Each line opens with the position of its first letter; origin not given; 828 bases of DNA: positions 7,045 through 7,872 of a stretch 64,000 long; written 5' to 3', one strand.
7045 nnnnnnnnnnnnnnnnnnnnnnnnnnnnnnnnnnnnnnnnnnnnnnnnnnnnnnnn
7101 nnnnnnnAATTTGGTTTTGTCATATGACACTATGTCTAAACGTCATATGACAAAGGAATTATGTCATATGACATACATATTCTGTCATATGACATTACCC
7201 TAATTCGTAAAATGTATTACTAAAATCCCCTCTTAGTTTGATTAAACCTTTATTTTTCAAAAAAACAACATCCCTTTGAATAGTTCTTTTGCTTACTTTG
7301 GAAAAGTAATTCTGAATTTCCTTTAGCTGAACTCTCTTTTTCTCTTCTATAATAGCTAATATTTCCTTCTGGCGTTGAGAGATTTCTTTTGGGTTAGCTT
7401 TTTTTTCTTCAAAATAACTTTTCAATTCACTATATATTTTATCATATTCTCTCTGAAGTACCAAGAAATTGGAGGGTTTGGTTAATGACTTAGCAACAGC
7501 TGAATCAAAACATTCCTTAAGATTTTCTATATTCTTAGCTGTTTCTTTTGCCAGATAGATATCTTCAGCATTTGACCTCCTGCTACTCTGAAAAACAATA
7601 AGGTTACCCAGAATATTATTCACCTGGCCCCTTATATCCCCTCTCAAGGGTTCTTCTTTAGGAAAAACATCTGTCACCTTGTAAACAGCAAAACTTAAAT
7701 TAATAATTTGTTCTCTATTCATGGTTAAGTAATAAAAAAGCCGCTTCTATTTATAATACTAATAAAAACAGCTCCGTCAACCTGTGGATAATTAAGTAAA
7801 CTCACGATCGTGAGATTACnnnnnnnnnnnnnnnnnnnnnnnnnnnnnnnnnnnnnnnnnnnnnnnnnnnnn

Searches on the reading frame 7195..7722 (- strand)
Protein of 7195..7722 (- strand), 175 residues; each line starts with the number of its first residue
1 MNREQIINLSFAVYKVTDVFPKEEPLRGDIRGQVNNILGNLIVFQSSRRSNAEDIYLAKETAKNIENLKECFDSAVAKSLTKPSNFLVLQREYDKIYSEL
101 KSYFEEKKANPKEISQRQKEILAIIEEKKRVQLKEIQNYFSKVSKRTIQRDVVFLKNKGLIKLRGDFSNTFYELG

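Call 4: search_protein_families(library=pfam, proteins=[window:7195-7722:-], max_evalue=0.01)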
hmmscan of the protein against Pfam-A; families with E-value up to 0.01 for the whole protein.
window:7195-7722:- (175 aa): 3 families
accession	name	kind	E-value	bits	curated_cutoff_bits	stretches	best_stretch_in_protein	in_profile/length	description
PF08220.18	HTH_DeoR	-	1.6e-07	31.4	21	1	117-162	1-46/57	DeoR-like helix-turn-helix domain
PF08279.18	HTH_11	-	4.4e-05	23.7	25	1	117-160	1-44/55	HTH domain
PF00620.32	RhoGAP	-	0.0032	17.8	24.5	1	42-149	8-112/148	RhoGAP domain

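Call 5: search_protein_families(library=ncbifam, proteins=[window:7195-7722:-], max_evalue=0.01)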
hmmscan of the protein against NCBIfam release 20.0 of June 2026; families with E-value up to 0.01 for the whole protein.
window:7195-7722:- (175 aa): 6 families
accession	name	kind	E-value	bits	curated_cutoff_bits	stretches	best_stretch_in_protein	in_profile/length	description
NF040755.1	AgaR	equivalog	0.00039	19.6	260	1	113-161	3-50/256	transcriptional repressor AgaR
NF041397.1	TranRegGlpR_Halo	equivalog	0.0031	17.2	300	1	116-162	5-50/253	HTH-type transcriptional regulator GlpR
NF007316.0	PRK09802.1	equivalog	0.0048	16.1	351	1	112-161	13-61/269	DeoR family transcriptional regulator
TIGR01843.1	type_I_hlyD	subfamily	0.0063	15.5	208.65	1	29-138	140-249/422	HlyD family type I secretion periplasmic adaptor subunit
NF047474.1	GDSL_LA_2486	hypoth_equivalog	0.0086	15.3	300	1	65-158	166-256/326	LA_2486 family SGNH/GDSL-type esterase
NF040890.1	trans_reg_YgbI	equivalog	0.0089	15.5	400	0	116-161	5-49/253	DNA-binding transcriptional repressor YgbI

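Call 7: find_homologous_proteins(query=window:7195-7722:-)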
Query window:7195-7722:- (175 aa): 9 proteins with E <= 0.001 among 108 candidates.
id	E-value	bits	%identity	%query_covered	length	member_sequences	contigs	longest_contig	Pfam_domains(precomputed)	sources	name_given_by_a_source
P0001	1.6e-104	365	100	100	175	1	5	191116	PF08220.19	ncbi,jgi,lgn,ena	-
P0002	4.7e-47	178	52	100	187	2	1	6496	PF08220.19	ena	-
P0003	1.4e-44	170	53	98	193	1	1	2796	PF08220.19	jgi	-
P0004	1.7e-43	166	52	98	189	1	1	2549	PF08220.19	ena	-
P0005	2.4e-43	166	52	98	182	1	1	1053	PF08220.19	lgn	-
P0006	3.6e-43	165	50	100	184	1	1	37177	PF08220.19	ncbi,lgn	ncbi:MAG: DeoR family transcriptional regulator [Minisyncoccales bacterium]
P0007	9.0e-43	164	50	99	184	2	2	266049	PF08220.19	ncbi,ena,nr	ncbi:DeoR family transcriptional regulator [Candidatus Parcubacteria bacterium]|nr:DeoR family trans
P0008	2.4e-42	163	49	100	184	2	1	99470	PF08220.19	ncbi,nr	ncbi:DeoR family transcriptional regulator [Candidatus Parcubacteria bacterium]|nr:DeoR family trans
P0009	5.2e-42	162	51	98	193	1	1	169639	PF08220.19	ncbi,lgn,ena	-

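Call 9: find_encoding_contigs(protein=P0007, flank=4000, max_places=2)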
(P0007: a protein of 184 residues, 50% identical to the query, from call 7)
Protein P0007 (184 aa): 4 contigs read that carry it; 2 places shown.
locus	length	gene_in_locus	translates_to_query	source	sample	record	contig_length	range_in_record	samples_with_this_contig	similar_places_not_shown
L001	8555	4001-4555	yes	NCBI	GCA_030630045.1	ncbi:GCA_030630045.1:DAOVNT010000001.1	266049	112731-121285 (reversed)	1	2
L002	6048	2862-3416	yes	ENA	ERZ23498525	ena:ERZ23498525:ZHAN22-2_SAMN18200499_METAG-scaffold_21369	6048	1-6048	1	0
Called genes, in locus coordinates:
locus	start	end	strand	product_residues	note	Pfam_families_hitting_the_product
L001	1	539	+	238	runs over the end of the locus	PF13365:Trypsin_2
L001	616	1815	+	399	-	PF13649:Methyltransf_25 (faint), PF01555:N6_N4_Mtase, PF04471:Mrr_cat (weak)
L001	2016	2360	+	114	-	-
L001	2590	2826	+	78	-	-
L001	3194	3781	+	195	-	-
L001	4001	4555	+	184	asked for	PF08220:HTH_DeoR (weak)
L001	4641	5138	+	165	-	PF04542:Sigma70_r2, PF08281:Sigma70_r4_2, PF04545:Sigma70_r4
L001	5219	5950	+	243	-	PF18915:DUF5667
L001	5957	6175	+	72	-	-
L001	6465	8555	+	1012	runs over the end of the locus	-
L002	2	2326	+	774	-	?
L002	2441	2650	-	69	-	-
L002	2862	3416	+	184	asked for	PF08220:HTH_DeoR (weak)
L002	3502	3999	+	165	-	PF04542:Sigma70_r2, PF08281:Sigma70_r4_2, PF04545:Sigma70_r4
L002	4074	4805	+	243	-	PF18915:DUF5667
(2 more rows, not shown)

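Call 10: find_encoding_contigs(protein=P0008, flank=4000, max_places=2)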
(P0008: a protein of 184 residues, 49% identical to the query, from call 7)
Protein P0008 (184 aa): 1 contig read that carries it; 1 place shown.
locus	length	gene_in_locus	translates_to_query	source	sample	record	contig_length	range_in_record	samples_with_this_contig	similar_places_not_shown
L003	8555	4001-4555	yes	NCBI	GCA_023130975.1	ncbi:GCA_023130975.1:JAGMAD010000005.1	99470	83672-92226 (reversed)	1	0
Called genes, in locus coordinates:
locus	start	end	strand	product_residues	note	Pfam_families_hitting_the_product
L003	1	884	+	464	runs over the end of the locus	-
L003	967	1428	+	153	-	-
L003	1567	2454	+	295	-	-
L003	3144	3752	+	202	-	-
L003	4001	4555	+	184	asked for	PF08220:HTH_DeoR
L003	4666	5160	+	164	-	PF04542:Sigma70_r2, PF08281:Sigma70_r4_2, PF04545:Sigma70_r4 (weak)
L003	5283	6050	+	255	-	PF18915:DUF5667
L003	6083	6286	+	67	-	PF10805:DUF2730 (weak)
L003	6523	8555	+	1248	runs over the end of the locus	-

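Call 11: find_encoding_contigs(protein=P0009, flank=4000, max_places=2)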
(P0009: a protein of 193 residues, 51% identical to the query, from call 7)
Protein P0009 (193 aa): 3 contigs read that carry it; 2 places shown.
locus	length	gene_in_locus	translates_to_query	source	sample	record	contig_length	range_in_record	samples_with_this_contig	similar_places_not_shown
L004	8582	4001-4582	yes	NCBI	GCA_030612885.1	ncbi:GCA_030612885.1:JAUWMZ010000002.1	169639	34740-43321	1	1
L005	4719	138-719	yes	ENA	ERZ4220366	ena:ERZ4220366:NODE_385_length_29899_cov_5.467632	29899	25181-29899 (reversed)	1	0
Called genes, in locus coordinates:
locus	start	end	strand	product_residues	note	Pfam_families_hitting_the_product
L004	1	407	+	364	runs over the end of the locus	PF09445:Methyltransf_15 (weak), PF00145:DNA_methylase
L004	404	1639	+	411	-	PF00145:DNA_methylase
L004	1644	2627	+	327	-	PF13391:HNH_2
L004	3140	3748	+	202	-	-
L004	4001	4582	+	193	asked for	PF08220:HTH_DeoR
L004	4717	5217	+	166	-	PF04542:Sigma70_r2, PF08281:Sigma70_r4_2, PF04545:Sigma70_r4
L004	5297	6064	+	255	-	PF18915:DUF5667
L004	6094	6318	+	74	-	-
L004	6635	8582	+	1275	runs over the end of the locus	-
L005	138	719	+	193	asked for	PF08220:HTH_DeoR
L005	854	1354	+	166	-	PF04542:Sigma70_r2, PF08281:Sigma70_r4_2, PF04545:Sigma70_r4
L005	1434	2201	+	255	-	PF18915:DUF5667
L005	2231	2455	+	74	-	-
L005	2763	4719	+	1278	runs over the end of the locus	-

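Call 12: find_encoding_contigs(protein=P0006, flank=4000, max_places=2)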
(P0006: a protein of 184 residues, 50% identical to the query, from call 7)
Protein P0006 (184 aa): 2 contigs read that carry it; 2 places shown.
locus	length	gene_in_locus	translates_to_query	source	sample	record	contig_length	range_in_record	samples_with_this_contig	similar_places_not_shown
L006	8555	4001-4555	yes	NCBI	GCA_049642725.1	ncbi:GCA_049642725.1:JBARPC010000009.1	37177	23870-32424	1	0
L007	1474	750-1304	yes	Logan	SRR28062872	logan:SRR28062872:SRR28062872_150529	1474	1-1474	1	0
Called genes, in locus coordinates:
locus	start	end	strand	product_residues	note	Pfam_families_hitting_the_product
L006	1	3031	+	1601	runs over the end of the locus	PF00932:LTD, PF13570:Beta-prop_ACSF4 (faint), PF13360:PQQ_2, PF25293:Beta-prop_EMC1_N (faint)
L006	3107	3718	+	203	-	-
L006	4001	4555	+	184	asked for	PF08220:HTH_DeoR (weak)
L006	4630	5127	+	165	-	PF04542:Sigma70_r2, PF08281:Sigma70_r4_2, PF04545:Sigma70_r4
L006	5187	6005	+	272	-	PF18915:DUF5667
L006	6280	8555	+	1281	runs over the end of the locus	-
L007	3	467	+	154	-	?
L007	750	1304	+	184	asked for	PF08220:HTH_DeoR (weak)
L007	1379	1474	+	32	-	?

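Call 16: find_related_loci(query=A1, collection=genome_contigs, flank=2500)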
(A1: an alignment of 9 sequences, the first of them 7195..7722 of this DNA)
Query A1 (175 aa) in genome_contigs; peptide patterns used: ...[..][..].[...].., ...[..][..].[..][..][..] (x = any residue, [..] = any of these).
133 stretches matched a pattern; 11 encode a relative of the query (tblastn E <= 1e-3); 11 distinct loci.
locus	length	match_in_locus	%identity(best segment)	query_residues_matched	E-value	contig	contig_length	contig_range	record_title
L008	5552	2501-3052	50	1-175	2e-53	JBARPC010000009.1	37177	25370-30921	MAG: Minisyncoccales bacterium isolate MFD13423_ilm_asm_bin13 k127_125595, whole genome shotgun sequence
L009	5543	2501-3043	51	1-172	1e-51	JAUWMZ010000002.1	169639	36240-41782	MAG: Candidatus Nealsonbacteria bacterium isolate CSMAG_2411 CSMAG_2411_k141_321674_length_169639_cov_23.9940, whole gen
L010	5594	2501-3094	35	1-174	6e-27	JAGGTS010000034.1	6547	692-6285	MAG: bacterium isolate AUK054 PB_MBMC_008_c_000000000051, whole genome shotgun sequence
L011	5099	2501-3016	28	1-161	6e-18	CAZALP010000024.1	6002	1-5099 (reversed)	MAG TPA_asm: uncultured Candidatus Saccharibacteria bacterium isolate binchicken_co184_302 genome assembly, contig: NODE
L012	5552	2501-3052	49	1-175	3e-52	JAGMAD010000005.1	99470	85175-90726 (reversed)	MAG: Candidatus Parcubacteria bacterium isolate RS_14_22 ZL355.bin.22.fa_5, whole genome shotgun sequence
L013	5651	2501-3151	29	1-175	2e-16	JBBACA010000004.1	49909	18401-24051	MAG: Candidatus Paceibacterota bacterium isolate SO_2017_LW1_37 NODE_377_length_49909_cov_2.239866_LW64-88_2017, whole g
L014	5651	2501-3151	29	1-175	3e-16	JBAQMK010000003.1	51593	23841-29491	MAG: Minisyncoccales bacterium isolate MFD12067_ilm_asm_bin19 k127_50389, whole genome shotgun sequence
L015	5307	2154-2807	30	1-175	5e-16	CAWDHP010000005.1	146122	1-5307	MAG: uncultured bacterium isolate MFD04716.bin.1.355 genome assembly, contig: contig_50553, whole genome shotgun sequenc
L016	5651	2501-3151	29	1-174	2e-14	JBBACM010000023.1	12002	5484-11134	MAG: Candidatus Paceibacterota bacterium isolate SO_2017_LW1_49 NODE_4556_length_12002_cov_1.413474_LW64-88_2017, whole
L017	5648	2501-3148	29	1-174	3e-16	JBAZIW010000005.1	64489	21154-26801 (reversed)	MAG: Candidatus Paceibacterota bacterium isolate SO_2017_LW4_104 scaffold_954_c2_LW137-91_2017, whole genome shotgun seq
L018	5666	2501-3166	28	1-175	2e-14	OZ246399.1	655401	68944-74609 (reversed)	MAG: uncultured Candidatus Saccharibacteria bacterium isolate SRP089250_co1_48 genome assembly, chromosome: 1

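Call 20: predict_structure(alignment_id=A1)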
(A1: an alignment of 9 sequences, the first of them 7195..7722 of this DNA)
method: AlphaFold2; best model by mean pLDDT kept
length: 175 residues; sequences in the alignment: 9
mean_pLDDT: 81.1   pTM: 0.49
mean pLDDT of the five models: 81.1, 78.7, 78.6, 69.0, 65.7
residues with pLDDT >= 90: 27; 70-90: 126; 50-70: 22; < 50: 0
segments of 3 or more residues with pLDDT < 50: none
pLDDT, mean of each block of 10 residues (from residue 1): 73 80 86 85 69 75 85 86 78 81 63 81 92 91 85 88 79 89
secondary structure, 60 per line:
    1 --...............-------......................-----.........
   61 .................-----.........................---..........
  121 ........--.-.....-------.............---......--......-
elements in order: H3-17 H25-46 H52-77 H83-107 H111-128 H133-137 H145-157 E161-166 E169-174

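Call 23: fold_search(model_id=the predicted structure, library=pdb)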
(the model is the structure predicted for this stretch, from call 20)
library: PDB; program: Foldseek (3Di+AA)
matches with E <= 10: 919; with E <= 0.001: 0
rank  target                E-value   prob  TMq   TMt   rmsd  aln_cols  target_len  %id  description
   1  2gsc_E                1.6e-03  1.00  0.53  0.80   1.9       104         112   16  Crystal Structure of the Conserved Hypothetical Cytosolic Protein Xcc0516 from Xanthomonas campestris (released 2006-10-03)
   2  2gsc_D                2.3e-03  1.00  0.53  0.77   1.9       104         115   16  Crystal Structure of the Conserved Hypothetical Cytosolic Protein Xcc0516 from Xanthomonas campestris (released 2006-10-03)
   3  2gsc_C                2.8e-03  1.00  0.51  0.78   1.8       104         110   15  Crystal Structure of the Conserved Hypothetical Cytosolic Protein Xcc0516 from Xanthomonas campestris (released 2006-10-03)
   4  2gsc_A                5.1e-03  1.00  0.51  0.77   1.7       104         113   15  Crystal Structure of the Conserved Hypothetical Cytosolic Protein Xcc0516 from Xanthomonas campestris (released 2006-10-03)
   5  2gsc_B                6.4e-03  1.00  0.53  0.77   1.9       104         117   18  Crystal Structure of the Conserved Hypothetical Cytosolic Protein Xcc0516 from Xanthomonas campestris (released 2006-10-03)
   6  1sd7_A                4.1e-02  1.00  0.31  0.45   1.5        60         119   25  Crystal Structure of a SeMet derivative of MecI at 2.65 A (released 2004-02-24)
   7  4kmf_A                4.1e-02  1.00  0.33  0.88   1.2        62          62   13  Crystal structure of Zalpha domain from Carassius auratus PKZ in complex with Z-DNA (released 2013-07-03)
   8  3jth_B                4.1e-02  1.00  0.31  0.57   3.2        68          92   19  Crystal structure of a transcriptional regulator HlyU from Vibrio vulnificus CMCP6 (released 2010-03-16)
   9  7p6f_DDD              4.4e-02  1.00  0.28  0.48   6.0        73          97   25  1.93 A resolution X-ray crystal structure of the transcriptional regulator SrnR from Streptomyces griseus (released 2022-05-25)
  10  2xig_B                4.4e-02  1.00  0.33  0.38   9.7        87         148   16  The structure of the Helicobacter pylori ferric uptake regulator Fur reveals three functional metal binding sites (released 2011-01-19)
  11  7p6f_BBB              4.6e-02  1.00  0.30  0.51   1.3        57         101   28  1.93 A resolution X-ray crystal structure of the transcriptional regulator SrnR from Streptomyces griseus (released 2022-05-25)
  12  5k5q_A                4.6e-02  1.00  0.31  0.59   1.8        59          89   14  Structure of AspA-DNA complex: novel centromere bindng protein-centromere complex (released 2016-06-01)
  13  5k5q_B                4.9e-02  1.00  0.29  0.53   1.7        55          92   14  Structure of AspA-DNA complex: novel centromere bindng protein-centromere complex (released 2016-06-01)
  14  9qo1_B                5.1e-02  0.77  0.31  0.17  12.8       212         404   12  Activated 9-subunit COP9 signalosome and neddylated SCF (SKP1-SKP2-CKS1) complex structure (released 2026-02-11)
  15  4rs8_A                5.7e-02  1.00  0.31  0.62   1.8        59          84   14  Apo structure of novel pNOB8 plasmid centromere binding protein (released 2015-09-16)
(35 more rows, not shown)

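Call 24: find_related_loci(query=A1, collection=metagenome_contigs, flank=2500)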
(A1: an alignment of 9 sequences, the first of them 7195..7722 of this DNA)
Query A1 (175 aa) in metagenome_contigs; peptide patterns used: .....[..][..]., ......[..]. (x = any residue, [..] = any of these).
309 stretches matched a pattern; 33 encode a relative of the query (tblastn E <= 1e-3); 33 distinct loci.
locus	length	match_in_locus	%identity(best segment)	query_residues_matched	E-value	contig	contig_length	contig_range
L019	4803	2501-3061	52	1-175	2e-48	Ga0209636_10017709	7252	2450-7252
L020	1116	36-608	38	1-174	5e-31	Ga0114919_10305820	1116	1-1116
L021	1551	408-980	36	1-174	5e-28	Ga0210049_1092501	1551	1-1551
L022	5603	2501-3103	32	6-175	8e-26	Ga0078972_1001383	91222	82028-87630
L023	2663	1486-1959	34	7-172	1e-22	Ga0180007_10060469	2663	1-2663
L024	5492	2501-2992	34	4-172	2e-21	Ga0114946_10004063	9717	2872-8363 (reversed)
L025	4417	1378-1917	31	3-172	7e-21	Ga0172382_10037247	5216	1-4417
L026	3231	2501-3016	32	1-172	2e-20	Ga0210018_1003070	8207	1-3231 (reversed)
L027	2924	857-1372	32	1-172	2e-20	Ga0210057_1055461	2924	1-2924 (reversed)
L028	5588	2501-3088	32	1-175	3e-20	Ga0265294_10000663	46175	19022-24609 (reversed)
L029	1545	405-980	29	1-174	9e-20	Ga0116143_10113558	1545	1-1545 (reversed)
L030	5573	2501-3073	29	1-174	3e-19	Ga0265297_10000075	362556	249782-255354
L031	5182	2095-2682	30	1-174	3e-18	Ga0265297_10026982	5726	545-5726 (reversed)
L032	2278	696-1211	28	1-161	1e-17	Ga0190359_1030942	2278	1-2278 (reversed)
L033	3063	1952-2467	28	1-161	1e-17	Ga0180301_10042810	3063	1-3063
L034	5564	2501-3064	29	1-174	1e-17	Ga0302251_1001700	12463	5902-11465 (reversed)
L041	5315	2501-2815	35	1-110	4e-11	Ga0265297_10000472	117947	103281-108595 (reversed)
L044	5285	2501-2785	32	1-96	2e-10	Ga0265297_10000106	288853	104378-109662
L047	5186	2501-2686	34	113-174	1e-8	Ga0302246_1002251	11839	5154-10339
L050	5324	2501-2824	33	4-101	5e-7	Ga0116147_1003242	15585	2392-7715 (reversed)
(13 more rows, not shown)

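Call 37: search_solved_structures(query=A1, max_evalue=10)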
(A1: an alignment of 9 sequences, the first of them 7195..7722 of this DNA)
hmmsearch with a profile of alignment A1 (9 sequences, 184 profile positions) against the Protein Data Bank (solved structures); distinct sequences matched with E-value up to 10: 15.
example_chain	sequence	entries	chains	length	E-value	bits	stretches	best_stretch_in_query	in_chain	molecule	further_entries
1i1s_A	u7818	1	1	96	0.024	17.7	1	118-175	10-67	MOTA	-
1bja_A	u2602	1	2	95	0.025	17.6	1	118-175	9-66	TRANSCRIPTION REGULATORY PROTEIN MOTA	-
2fsw_A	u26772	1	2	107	0.039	17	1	127-174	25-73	PG_0823 protein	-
3efz_A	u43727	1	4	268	0.059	16.4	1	27-78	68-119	14-3-3 protein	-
6k4y_M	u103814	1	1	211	0.087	15.8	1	119-175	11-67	Middle transcription regulatory protein motA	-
1p6r_A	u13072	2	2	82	0.21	14.6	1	122-175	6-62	Penicillinase repressor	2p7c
1i1g_A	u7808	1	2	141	0.49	13.4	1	123-171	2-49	TRANSCRIPTIONAL REGULATOR LRPA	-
4mqv_A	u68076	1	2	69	0.58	13.2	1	126-174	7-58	Replication protein A 32 kDa subunit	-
4ou0_A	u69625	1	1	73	0.61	13.1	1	126-174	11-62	Replication protein A 32 kDa subunit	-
4k2e_A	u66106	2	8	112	0.73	12.8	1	120-183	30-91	Transcriptional activator HlyU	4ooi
1m9i_A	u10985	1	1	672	0.78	12.7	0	119-160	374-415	Annexin VI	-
1dpu_A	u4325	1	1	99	1.3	12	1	126-174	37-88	REPLICATION PROTEIN A (RPA32) C-TERMINAL DOMAIN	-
7p6f_AAA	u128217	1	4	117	1.5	11.8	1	139-183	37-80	Transcriptional regulator SrnR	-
1z1d_A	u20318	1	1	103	1.5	11.8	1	126-174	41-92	Replication protein A 32 kDa subunit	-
5j0l_A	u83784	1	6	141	1.8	11.6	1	55-121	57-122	designed protein 3L6HC2_2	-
